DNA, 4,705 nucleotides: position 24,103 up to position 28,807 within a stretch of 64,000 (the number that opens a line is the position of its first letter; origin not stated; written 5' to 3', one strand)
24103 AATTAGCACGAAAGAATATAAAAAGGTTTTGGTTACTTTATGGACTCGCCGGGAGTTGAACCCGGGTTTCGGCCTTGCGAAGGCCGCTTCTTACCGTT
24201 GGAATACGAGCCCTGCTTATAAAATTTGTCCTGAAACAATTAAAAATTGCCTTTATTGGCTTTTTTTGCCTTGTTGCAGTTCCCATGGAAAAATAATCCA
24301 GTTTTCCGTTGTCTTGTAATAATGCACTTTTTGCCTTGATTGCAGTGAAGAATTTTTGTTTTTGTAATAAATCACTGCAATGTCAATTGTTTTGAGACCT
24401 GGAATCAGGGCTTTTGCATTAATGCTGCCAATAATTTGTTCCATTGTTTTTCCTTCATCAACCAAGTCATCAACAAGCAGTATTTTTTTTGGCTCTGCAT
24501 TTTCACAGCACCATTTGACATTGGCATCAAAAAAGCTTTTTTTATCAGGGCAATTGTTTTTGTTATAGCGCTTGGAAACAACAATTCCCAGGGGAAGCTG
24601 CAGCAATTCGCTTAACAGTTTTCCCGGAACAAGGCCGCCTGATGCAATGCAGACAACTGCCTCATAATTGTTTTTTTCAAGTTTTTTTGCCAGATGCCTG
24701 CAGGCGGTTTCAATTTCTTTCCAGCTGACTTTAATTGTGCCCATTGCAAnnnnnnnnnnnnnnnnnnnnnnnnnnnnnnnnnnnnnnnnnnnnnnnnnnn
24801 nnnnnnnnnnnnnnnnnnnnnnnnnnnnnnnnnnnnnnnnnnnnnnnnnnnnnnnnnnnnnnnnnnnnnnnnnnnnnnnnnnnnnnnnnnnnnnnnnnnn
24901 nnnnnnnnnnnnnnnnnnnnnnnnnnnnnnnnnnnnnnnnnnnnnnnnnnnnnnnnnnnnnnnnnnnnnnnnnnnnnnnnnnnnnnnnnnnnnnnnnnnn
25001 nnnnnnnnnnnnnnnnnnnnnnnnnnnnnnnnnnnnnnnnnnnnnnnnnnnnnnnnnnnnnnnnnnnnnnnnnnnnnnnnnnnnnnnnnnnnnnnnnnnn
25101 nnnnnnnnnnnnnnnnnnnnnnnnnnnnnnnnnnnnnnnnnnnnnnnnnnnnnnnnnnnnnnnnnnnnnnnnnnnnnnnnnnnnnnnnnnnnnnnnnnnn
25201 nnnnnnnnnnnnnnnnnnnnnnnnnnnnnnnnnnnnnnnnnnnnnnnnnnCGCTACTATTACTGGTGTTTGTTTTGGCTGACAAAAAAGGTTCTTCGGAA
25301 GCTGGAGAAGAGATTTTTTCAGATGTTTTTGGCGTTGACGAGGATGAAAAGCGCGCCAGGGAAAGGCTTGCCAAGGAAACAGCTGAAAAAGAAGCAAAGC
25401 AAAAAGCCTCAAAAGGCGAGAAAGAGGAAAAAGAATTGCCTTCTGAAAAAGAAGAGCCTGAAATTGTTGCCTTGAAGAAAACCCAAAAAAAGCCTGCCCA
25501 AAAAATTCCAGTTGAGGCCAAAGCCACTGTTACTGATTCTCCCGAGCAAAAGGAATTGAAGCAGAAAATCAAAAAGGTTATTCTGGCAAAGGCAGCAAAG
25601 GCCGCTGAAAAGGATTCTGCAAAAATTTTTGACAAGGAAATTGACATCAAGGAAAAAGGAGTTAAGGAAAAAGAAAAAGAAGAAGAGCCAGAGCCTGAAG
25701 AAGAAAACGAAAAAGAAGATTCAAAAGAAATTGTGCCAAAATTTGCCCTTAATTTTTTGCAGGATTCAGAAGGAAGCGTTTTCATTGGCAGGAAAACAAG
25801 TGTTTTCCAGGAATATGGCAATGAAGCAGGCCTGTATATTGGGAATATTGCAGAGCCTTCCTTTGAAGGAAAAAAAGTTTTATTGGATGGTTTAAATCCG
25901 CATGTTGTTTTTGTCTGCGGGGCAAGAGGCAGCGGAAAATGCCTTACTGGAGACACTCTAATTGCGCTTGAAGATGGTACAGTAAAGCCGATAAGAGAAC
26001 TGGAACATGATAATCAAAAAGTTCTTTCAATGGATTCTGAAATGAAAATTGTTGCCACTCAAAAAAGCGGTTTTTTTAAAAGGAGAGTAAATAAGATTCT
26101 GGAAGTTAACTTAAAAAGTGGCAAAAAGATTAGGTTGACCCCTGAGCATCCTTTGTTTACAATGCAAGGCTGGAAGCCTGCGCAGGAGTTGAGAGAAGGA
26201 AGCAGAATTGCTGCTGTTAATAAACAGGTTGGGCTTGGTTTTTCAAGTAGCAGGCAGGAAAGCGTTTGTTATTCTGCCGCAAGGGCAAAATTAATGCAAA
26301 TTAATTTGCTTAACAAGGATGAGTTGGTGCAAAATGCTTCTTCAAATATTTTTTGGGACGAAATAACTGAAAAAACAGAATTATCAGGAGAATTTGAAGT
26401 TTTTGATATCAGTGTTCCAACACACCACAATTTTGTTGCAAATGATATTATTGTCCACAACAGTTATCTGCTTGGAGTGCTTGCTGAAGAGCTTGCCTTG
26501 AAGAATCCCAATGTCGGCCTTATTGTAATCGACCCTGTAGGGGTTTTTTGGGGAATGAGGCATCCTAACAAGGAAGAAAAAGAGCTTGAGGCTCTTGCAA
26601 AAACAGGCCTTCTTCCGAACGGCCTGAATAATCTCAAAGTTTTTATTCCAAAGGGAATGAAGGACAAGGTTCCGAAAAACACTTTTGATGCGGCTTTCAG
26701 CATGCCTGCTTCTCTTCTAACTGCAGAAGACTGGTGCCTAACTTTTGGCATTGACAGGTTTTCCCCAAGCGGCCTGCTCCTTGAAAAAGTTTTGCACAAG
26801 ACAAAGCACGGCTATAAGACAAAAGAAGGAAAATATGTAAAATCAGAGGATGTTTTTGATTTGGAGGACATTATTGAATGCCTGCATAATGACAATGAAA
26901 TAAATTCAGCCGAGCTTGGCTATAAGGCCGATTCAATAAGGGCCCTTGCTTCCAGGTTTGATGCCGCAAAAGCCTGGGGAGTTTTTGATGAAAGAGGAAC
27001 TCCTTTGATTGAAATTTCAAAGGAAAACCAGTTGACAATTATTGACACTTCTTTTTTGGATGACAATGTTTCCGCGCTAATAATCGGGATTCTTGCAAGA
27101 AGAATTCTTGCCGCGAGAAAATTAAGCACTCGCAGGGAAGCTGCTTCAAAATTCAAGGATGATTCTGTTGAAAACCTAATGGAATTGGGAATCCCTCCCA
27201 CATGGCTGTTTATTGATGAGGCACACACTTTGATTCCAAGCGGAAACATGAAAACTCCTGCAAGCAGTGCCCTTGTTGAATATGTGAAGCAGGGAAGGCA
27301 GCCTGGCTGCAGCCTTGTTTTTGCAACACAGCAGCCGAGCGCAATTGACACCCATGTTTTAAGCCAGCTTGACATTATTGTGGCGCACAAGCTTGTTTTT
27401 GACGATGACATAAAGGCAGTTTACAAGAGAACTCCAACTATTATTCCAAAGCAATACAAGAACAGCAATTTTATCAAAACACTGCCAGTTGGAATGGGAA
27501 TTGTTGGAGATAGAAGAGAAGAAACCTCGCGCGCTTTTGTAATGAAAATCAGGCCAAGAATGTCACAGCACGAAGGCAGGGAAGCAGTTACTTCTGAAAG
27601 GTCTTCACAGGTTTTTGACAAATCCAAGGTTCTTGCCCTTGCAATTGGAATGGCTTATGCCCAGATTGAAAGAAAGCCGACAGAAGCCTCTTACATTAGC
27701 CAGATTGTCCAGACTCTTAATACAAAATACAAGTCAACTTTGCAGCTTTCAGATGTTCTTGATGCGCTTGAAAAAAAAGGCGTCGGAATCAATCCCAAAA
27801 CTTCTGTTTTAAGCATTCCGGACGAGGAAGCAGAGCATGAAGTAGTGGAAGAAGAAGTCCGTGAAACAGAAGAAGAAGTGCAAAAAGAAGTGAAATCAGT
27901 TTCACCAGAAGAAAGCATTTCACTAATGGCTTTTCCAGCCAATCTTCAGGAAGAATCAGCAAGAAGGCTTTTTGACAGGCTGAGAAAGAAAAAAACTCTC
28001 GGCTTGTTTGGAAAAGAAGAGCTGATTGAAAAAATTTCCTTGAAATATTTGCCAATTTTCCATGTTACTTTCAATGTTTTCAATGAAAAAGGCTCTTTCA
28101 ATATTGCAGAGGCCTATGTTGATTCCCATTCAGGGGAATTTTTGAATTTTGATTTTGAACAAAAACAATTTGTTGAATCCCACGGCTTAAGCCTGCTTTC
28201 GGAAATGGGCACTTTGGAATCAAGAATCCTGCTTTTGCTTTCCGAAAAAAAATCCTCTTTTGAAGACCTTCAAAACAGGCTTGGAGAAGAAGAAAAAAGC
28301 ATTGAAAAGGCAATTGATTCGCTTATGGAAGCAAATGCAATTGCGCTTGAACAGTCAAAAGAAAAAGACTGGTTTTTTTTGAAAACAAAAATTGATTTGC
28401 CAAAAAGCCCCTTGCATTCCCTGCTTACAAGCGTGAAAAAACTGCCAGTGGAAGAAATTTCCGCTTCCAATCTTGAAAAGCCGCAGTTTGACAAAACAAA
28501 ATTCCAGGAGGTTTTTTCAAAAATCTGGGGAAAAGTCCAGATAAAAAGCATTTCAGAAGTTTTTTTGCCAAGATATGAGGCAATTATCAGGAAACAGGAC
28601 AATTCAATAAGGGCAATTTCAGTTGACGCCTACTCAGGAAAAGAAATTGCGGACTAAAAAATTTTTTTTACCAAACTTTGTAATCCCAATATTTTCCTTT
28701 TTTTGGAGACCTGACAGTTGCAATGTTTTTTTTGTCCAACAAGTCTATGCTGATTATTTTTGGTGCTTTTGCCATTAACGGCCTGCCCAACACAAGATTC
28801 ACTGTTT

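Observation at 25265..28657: HerA/FtsK-like ATPase with a 174-aa mini-intein in the Walker A loop and ~570 aa of unexplained N- and C-terminal extensions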

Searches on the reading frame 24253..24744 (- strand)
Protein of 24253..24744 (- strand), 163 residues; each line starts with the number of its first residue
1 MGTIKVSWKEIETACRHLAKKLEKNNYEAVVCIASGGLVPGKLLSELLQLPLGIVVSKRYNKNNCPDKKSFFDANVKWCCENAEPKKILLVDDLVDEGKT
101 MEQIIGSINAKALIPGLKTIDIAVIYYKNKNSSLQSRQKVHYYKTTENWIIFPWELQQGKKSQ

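Call 9: search_protein_families(library=pfam, proteins=[window:24253-24744:-], max_evalue=0.001)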
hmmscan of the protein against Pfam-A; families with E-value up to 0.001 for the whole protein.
window:24253-24744:- (163 aa): 1 family
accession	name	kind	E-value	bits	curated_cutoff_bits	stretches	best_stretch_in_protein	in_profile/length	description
PF00156.33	Pribosyltran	-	1.1e-17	64.2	26.3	1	7-155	1-152/158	Phosphoribosyl transferase domain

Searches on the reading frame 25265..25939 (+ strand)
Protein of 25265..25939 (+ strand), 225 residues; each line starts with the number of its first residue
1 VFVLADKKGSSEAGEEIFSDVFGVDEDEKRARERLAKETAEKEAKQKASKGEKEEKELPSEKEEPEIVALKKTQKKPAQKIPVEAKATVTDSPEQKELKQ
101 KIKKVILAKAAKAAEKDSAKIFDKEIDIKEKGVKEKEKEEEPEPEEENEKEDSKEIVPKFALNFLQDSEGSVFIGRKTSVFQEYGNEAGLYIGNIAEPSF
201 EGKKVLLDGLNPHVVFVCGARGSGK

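Call 33: search_protein_families(library=pfam, proteins=[window:25265-25939:+], max_evalue=10)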
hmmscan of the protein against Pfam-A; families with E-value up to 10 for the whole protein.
window:25265-25939:+ (225 aa): 1 family
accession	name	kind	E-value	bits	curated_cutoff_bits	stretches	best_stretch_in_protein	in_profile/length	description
PF09531.15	Ndc1_Nup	-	3.2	6.8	29.8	1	33-172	352-480/607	Nucleoporin protein Ndc1-Nup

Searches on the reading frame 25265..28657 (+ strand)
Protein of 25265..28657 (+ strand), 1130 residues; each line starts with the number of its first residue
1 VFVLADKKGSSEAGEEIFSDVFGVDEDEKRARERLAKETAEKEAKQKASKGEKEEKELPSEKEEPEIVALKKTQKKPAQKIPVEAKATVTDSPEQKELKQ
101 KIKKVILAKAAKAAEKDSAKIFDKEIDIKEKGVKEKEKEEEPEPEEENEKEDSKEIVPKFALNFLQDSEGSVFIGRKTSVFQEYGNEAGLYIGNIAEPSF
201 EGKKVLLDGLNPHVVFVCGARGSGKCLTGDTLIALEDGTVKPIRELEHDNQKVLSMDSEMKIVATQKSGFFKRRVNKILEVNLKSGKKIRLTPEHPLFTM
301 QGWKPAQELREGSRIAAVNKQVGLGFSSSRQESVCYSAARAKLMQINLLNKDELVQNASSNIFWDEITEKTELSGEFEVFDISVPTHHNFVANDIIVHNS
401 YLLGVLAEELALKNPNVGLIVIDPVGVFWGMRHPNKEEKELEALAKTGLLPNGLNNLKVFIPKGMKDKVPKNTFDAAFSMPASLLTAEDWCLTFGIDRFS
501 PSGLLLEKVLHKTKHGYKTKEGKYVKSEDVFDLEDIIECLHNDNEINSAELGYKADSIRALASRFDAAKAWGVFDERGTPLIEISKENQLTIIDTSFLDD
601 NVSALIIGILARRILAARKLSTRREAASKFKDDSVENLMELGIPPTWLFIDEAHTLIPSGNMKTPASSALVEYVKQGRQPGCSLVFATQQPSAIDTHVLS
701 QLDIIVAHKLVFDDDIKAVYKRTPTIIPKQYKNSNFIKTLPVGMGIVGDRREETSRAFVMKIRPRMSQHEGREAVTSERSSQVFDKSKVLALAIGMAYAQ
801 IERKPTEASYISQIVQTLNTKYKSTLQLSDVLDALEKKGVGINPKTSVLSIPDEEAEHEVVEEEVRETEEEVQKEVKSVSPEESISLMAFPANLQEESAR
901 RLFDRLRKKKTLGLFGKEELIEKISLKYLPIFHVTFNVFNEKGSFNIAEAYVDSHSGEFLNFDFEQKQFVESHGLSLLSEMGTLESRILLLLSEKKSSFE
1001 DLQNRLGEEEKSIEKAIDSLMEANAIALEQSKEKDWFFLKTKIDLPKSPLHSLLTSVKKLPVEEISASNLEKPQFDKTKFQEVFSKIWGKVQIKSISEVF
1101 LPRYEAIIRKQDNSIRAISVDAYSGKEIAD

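Call 5: search_protein_families(library=pfam, proteins=[window:25265-28657:+], max_evalue=1)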
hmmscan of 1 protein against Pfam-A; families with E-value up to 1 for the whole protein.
window:25265-28657:+ (1130 aa): 8 families
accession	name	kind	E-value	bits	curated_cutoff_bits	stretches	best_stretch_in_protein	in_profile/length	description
PF14890.11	Intein_splicing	-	2.6e-24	86.2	35.8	1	233-399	1-155/155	Intein splicing domain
PF01079.26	Hint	-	9e-09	35.7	29.7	1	223-316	10-104/213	Hint module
PF01935.23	DUF87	-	1.6e-08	35.4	23.2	1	400-614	37-220/220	Helicase HerA, central domain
PF05872.18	HerA_C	-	9.6e-06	24.9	22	1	644-791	257-404/502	Helicase HerA-like C-terminal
PF14623.11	Vint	-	0.00021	21.6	27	1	226-309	2-76/166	Hint-domain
PF00004.35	AAA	-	0.0025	18.7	21.2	1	642-706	57-127/131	ATPase family associated with various cellular activities (AAA)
PF14394.12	DUF4423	-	0.012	15.9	30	1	989-1072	29-114/165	Domain of unknown function (DUF4423)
PF05707.18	Zot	-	0.013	15.4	20.3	1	647-708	84-145/197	Zonular occludens toxin (Zot)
